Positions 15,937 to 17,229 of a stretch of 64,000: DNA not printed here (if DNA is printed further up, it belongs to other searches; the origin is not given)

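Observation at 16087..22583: Six-gene translationally coupled operon; candidate undescribed polyamine-derived metabolite or modification pathway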

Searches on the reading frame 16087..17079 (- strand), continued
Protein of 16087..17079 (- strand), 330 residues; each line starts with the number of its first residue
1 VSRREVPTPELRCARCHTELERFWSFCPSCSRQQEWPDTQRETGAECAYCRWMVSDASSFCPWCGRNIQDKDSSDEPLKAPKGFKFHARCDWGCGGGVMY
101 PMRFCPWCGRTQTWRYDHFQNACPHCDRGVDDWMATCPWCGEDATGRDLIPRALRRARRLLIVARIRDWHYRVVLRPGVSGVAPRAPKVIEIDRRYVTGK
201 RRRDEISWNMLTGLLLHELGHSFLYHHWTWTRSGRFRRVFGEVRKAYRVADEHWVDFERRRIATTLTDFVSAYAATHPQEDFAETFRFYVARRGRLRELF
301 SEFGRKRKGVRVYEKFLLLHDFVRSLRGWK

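Call 16: find_related_loci(query=A1, collection=genome_contigs, flank=10000)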
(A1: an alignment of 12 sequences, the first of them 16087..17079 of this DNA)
Query A1 (330 aa) in genome_contigs; peptide patterns used: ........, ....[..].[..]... (x = any residue, [..] = any of these).
486 stretches matched a pattern; 387 encode a relative of the query (tblastn E <= 1e-3); the best 80 are kept; 80 distinct loci.
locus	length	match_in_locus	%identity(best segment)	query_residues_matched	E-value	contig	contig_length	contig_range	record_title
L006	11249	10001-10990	94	1-330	0e+0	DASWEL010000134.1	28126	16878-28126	MAG TPA_asm: Gemmatimonadales bacterium isolate SMAG_U2761 k141_277166, whole genome shotgun sequence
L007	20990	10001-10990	93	1-330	0e+0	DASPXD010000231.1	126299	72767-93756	MAG TPA_asm: Gemmatimonadales bacterium isolate SMAG_U11558 k141_1431914, whole genome shotgun sequence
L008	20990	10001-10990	93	1-330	0e+0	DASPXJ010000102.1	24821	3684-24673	MAG TPA_asm: Gemmatimonadales bacterium isolate SMAG_U11564 k141_557793, whole genome shotgun sequence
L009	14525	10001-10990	94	1-330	0e+0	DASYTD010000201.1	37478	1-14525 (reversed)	MAG TPA_asm: Gemmatimonadales bacterium isolate SMAG_U4558 k141_1320060, whole genome shotgun sequence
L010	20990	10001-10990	94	1-330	0e+0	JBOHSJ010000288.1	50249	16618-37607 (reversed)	MAG: Gemmatimonadales bacterium isolate SC-S_metawrap_bin.80 k127_6275347, whole genome shotgun sequence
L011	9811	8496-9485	92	1-330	0e+0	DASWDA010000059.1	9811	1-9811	MAG TPA_asm: Gemmatimonadales bacterium isolate SMAG_U2723 k141_1015729, whole genome shotgun sequence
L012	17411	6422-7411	92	1-330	0e+0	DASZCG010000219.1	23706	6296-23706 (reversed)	MAG TPA_asm: Gemmatimonadales bacterium isolate SMAG_U6436 k141_32191, whole genome shotgun sequence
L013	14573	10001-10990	93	1-330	0e+0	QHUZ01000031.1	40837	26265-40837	MAG: Gemmatimonadetes bacterium isolate AG16 14_0903_16_40cm_scaffold_296_curated, whole genome shotgun sequence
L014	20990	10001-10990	93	1-330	0e+0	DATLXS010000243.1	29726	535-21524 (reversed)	MAG TPA_asm: Gemmatimonadales bacterium isolate SMAG_U13252 k141_1199601, whole genome shotgun sequence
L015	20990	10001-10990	92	1-330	0e+0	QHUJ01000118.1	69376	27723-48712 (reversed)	MAG: Gemmatimonadetes bacterium isolate AG30 14_0929_12_40cm_scaffold_122_curated, whole genome shotgun sequence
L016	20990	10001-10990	93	1-330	0e+0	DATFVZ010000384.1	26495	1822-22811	MAG TPA_asm: Gemmatimonadales bacterium isolate SMAG_U9477 k141_4916050, whole genome shotgun sequence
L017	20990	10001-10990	93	1-330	0e+0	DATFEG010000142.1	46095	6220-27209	MAG TPA_asm: Gemmatimonadales bacterium isolate SMAG_U8601 k141_342388, whole genome shotgun sequence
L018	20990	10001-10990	92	1-330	0e+0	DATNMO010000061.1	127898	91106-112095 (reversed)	MAG TPA_asm: Gemmatimonadales bacterium isolate SMAG_U11481 k141_676175, whole genome shotgun sequence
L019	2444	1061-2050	92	1-330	0e+0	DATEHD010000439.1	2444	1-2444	MAG TPA_asm: Candidatus Krumholzibacteriia bacterium isolate SMAG_U8802 k141_1872618, whole genome shotgun sequence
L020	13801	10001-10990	92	1-330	0e+0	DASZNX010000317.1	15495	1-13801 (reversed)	MAG TPA_asm: Gemmatimonadales bacterium isolate SMAG_U5929 k141_930353, whole genome shotgun sequence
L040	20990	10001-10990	82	1-330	0e+0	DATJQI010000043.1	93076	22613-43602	MAG TPA_asm: Gemmatimonadales bacterium isolate SMAG_U14936 k141_3401557, whole genome shotgun sequence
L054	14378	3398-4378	83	4-330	0e+0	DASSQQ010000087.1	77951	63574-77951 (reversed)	MAG TPA_asm: Gemmatimonadales bacterium isolate SMAG_U467 k141_1026230, whole genome shotgun sequence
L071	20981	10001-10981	77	3-330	5e-175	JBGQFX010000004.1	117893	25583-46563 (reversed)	MAG: Gemmatimonadota bacterium isolate OBJ2_061818_090_41 k141_1508015_length_117893_cov_14.1842, whole genome shotgun s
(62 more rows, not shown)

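Call 29: search_solved_structures(query=window:16087-17079:-, max_evalue=1)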
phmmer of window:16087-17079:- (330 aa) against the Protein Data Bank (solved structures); distinct sequences matched with E-value up to 1: 2.
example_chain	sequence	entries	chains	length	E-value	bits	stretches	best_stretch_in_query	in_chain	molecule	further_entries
9urd_A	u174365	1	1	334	0.37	12.6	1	203-323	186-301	Substrate import-associated zinc metallohydrolase lipoprotein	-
2k5c_A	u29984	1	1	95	0.72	11.6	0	117-161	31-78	uncharacterized protein PF0385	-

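Call 46: predict_structure(alignment_id=A3)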
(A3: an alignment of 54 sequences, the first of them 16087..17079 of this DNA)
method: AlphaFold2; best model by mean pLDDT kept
length: 330 residues; sequences in the alignment: 54
mean_pLDDT: 61.3   pTM: 0.50
mean pLDDT of the five models: 61.3, 56.7, 56.5, 51.3, 51.0
residues with pLDDT >= 90: 40; 70-90: 61; 50-70: 129; < 50: 100
segments of 3 or more residues with pLDDT < 50: 1-8, 73-87, 115-134, 164-199, 246-254, 328-330
pLDDT, mean of each block of 10 residues (from residue 1): 44 74 64 61 57 55 61 43 45 61 59 52 40 50 53 51 45 37 36 41 55 65 69 88 57 51 88 85 88 87 95 96 69
secondary structure, 60 per line:
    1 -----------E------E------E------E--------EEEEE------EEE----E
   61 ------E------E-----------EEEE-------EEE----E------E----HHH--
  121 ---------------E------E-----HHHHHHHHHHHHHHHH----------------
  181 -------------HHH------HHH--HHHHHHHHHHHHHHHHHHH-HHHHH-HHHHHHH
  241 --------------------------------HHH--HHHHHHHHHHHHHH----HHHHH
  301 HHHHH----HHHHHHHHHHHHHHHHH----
elements in order: E42-46 E53-55 E86-89 E97-99 H149-164 H208-226 H228-232 H234-240 H278-291 H296-305 H310-326
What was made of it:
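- On Peptidase_Mx (PF15887): The AF2 model has low confidence (pLDDT 61, call 46).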

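Call 48: fold_search(model_id=the predicted structure, library=pdb)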
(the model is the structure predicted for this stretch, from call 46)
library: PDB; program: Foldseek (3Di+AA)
matches with E <= 10: 35; with E <= 0.001: 0
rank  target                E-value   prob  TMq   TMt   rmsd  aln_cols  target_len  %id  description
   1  5n12_B                1.5e-01  0.87  0.19  0.30   5.0       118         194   17  Crystal structure of TCE treated rPPEP-1 (released 2018-05-30)
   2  6r55_A                1.7e-01  0.87  0.19  0.30   5.1       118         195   17  Crystal structure of PPEP-1(E184K) (released 2019-06-12)
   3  6r54_B                1.8e-01  0.84  0.19  0.30   5.1       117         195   16  Crystal structure of PPEP-1(E184A) (released 2019-06-12)
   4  5n12_A                2.5e-01  0.77  0.18  0.29   5.1       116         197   16  Crystal structure of TCE treated rPPEP-1 (released 2018-05-30)
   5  4pku                  2.9e-01  0.38  0.15  0.11   7.5       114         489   18  Anthrax toxin lethal factor with bound small molecule inhibitor 15 (released 2014-11-12)
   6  9g0j_B                3.4e-01  0.75  0.19  0.29   5.3       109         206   22  Structure of the PRO-PRO endopeptidase (PPEP-3) from Geobacillus thermodenitrificans (released 2025-07-16)
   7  6r53_A                3.8e-01  0.69  0.19  0.30   5.1       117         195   16  Crystal structure of PPEP-1(K101R) (released 2019-06-12)
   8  9g3t_B                4.9e-01  0.66  0.19  0.29   5.3       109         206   20  Structure of the PRO-PRO endopeptidase (PPEP-3) E153A Y189F from Geobacillus thermodenitrificans (released 2025-07-23)
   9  6r52_B                5.5e-01  0.54  0.18  0.29   5.4       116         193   16  Crystal structure of PPEP-1(K101A) (released 2019-06-12)
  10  5d1s                  6.5e-01  0.28  0.16  0.11   7.4       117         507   18  Anthrax toxin lethal factor with hydroxamic acid inhibitor (released 2015-11-11)
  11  6r56_A                7.3e-01  0.47  0.18  0.29   5.4       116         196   16  Crystal structure of PPEP-1(K101E/E184K) (released 2019-06-12)
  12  1zxv_A                8.8e-01  0.20  0.15  0.08   8.1       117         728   17  X-Ray Crystal Structure of the Anthrax Lethal Factor Bound to a Small Molecule Inhibitor, BI-MFM3, 3-{5-[5-(4-Chloro-p (released 2005-07-05)
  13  5d1t                  9.3e-01  0.21  0.16  0.11   7.4       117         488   18  Anthrax toxin lethal factor with hydroxamic acid inhibitor (released 2015-11-11)
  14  4xm8                  1.0e+00  0.18  0.15  0.10   8.9       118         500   16  Anthrax toxin lethal factor with ligand-induced binding pocket (released 2015-11-11)
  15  1j7n_B                1.0e+00  0.18  0.15  0.08   7.1       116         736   18  Anthrax Toxin Lethal factor (released 2001-11-07)
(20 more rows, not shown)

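Call 51: find_related_loci(query=A4, collection=metagenome_contigs, flank=10000)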
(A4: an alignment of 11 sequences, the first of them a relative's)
Query A4 (332 aa) in metagenome_contigs; peptide patterns used: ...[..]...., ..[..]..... (x = any residue, [..] = any of these).
600 stretches matched a pattern (row limit reached: there are more); 453 encode a relative of the query (tblastn E <= 1e-3); the best 80 are kept; 80 distinct loci.
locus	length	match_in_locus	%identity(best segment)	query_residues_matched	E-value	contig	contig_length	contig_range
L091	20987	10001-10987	77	4-332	3e-180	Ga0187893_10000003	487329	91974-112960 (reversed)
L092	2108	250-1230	76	3-329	0e+0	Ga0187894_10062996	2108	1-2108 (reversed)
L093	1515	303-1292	75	3-332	0e+0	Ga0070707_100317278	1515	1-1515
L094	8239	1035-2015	77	3-329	4e-176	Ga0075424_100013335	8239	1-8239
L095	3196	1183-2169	77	3-331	0e+0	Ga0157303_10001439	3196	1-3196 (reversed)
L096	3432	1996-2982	76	3-331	0e+0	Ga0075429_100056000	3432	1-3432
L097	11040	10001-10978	76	4-329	4e-175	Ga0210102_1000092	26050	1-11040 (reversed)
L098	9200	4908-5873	75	3-324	1e-173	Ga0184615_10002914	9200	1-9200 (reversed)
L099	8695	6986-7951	75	3-324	1e-173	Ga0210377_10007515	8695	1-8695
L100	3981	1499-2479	76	6-332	1e-179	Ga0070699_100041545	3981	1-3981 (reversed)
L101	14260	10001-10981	75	3-329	2e-172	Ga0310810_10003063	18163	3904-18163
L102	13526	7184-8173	75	3-332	6e-172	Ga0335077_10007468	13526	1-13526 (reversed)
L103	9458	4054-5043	75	3-332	6e-172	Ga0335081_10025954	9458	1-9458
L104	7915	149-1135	72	4-332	6e-171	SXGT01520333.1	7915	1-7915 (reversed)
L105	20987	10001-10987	73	3-331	4e-170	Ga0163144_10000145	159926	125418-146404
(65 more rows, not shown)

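Call 64: search_solved_structures(query=A3, max_evalue=10, show_alignments=2)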
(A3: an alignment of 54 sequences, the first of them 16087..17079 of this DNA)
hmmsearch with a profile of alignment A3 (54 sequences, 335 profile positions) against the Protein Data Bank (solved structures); distinct sequences matched with E-value up to 10: 6.
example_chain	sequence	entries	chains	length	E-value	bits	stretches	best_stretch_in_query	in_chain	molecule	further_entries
9urd_A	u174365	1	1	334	0.0013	20.8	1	206-333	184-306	Substrate import-associated zinc metallohydrolase lipoprotein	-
2k5c_A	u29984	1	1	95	0.0066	18.5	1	104-168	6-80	uncharacterized protein PF0385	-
4l7a_A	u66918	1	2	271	0.096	14.7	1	262-330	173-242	Uncharacterized protein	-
4hb1_A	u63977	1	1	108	2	10.4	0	147-169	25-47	DHP1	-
1h1c_A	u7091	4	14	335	3.2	9.7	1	228-311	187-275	HISTIDINOL-PHOSPHATE AMINOTRANSFERASE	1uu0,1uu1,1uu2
2f8j_A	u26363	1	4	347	3.4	9.6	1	228-311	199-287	Histidinol-phosphate aminotransferase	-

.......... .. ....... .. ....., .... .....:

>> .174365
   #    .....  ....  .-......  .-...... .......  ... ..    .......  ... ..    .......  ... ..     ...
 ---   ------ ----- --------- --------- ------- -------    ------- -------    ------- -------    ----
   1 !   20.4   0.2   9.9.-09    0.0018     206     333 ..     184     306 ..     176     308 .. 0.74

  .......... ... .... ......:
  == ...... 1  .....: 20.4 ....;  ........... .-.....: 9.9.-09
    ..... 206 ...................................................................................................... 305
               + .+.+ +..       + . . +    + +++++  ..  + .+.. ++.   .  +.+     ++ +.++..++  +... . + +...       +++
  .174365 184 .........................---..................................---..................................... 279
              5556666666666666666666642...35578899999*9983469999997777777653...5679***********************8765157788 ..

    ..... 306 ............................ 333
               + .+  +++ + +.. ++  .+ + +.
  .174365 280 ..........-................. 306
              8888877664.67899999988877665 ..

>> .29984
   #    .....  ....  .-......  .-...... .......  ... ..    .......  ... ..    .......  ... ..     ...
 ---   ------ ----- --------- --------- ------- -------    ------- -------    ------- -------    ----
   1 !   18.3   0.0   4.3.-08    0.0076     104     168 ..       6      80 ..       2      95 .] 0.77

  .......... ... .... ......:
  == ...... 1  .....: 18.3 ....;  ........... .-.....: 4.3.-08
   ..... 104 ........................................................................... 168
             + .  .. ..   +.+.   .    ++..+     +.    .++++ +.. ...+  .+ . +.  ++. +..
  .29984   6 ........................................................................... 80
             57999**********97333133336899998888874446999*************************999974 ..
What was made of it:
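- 16087..17079 (-): ZNR: four N-terminal zinc ribbons plus a C-terminal HExxH...EDFAE zinc-metallopeptidase domain (Peptidase_Mx), 330 aa. Predicted cytosolic (inference). The family profile matches PDB 9URD across the HExxH and EDFxE motifs (call 64).
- On Peptidase_Mx (PF15887): The profile aligns these motifs to 9URD (call 64).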

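Call 69: search_protein_families(library=padloc, proteins=[window:16087-17079:-], max_evalue=0.001)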
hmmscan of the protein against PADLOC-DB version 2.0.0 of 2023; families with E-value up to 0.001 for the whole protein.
window:16087-17079:- (330 aa): 0 families

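Call 72: find_encoding_contigs(protein=P0041, flank=9000, max_places=1)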
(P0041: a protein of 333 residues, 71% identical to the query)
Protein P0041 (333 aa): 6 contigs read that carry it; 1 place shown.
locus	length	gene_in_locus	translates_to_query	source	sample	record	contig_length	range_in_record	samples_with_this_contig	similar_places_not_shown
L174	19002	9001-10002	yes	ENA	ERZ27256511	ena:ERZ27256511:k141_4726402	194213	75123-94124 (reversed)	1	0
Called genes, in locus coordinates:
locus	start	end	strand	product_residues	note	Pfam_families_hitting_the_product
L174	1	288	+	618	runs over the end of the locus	PF01134:GIDA, PF12831:FAD_oxidored, PF21680:GIDA_C_1st, PF13932:SAM_GIDA_C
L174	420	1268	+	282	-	PF00142:Fer4_NifH (faint), PF01656:CbiA, PF02374:ArsA_ATPase (weak), PF06564:CBP_BcsQ, PF09140:MipZ (faint), PF10609:ParA, PF13614:AAA_31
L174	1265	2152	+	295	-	PF02195:ParB_N, PF17762:HTH_ParB, PF23552:ParB_C (weak)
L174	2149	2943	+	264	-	PF01551:Peptidase_M23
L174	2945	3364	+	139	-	PF04519:Bactofilin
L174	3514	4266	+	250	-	PF01784:DUF34_NIF3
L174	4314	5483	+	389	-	PF07690:MFS_1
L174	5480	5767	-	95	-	-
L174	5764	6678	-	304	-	PF08331:QueG_DUF1730, PF13237:Fer4_10 (faint), PF13484:Fer4_16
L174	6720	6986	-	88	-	-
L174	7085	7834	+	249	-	PF18306:LDcluster4, PF03641:Lysine_decarbox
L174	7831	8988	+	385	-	PF01916:DS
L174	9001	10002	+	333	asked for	PF17032:Zn_ribbon_15 (faint), PF24460:DUF7575 (faint), PF12773:DZR (weak), PF13248:Zn_ribbon_3 (faint), PF15887:Peptidase_Mx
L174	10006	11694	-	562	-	PF00890:FAD_binding_2 (faint), PF01266:DAO, PF16901:DAO_C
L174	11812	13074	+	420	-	PF00108:Thiolase_N, PF00109:ketoacyl-synt (weak), PF02803:Thiolase_C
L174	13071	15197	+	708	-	PF00378:ECH_1, PF16113:ECH_2, PF02737:3HCDH_N, PF00725:3HCDH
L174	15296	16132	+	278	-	PF01619:Pro_dh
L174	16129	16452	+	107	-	-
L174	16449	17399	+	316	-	PF03193:RsgA_GTPase, PF01926:MMR_HSR1 (weak)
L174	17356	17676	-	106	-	PF03819:MazG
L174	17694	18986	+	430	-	PF06245:DUF1015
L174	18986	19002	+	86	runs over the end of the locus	-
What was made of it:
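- In L174, ZNR stays directly behind SpeY (call 72). L174 retains exactly LOG-SpeY-ZNR, with a 4-nt overlap and a 12-nt gap (call 72).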

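Call 73: find_encoding_contigs(protein=P0036, flank=9000, max_places=1)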
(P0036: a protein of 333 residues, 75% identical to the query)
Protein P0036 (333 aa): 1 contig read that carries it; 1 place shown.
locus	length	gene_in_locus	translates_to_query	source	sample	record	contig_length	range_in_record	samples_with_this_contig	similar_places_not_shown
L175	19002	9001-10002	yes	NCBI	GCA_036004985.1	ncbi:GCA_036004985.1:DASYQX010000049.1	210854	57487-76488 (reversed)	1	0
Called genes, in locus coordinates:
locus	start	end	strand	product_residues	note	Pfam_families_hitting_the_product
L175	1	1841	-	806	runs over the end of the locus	PF00326:Peptidase_S9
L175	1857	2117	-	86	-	-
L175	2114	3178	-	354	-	PF08331:QueG_DUF1730, PF00037:Fer4 (faint), PF13237:Fer4_10 (faint), PF13484:Fer4_16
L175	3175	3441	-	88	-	-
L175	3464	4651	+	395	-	PF00266:Aminotran_5, PF01041:DegT_DnrJ_EryC1 (weak)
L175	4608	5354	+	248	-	PF18306:LDcluster4, PF03641:Lysine_decarbox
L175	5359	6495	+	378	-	PF01916:DS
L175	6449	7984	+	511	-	PF00083:Sugar_tr, PF07690:MFS_1, PF03137:OATP (weak)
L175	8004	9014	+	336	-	PF02655:ATP-grasp_3 (weak), PF07478:Dala_Dala_lig_C, PF13535:ATP-grasp_4 (faint)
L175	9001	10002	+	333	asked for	PF17032:Zn_ribbon_15 (faint), PF12773:DZR (weak), PF13248:Zn_ribbon_3 (faint), PF24460:DUF7575 (faint), PF12773:DZR (weak), PF15887:Peptidase_Mx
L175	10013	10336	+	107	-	-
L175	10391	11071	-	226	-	-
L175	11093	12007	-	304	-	PF21342:SoxA-TsdA_cyt-c, PF00034:Cytochrom_C, PF13442:Cytochrome_CBB3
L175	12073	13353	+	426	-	-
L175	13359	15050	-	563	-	PF00890:FAD_binding_2 (faint), PF01266:DAO, PF16901:DAO_C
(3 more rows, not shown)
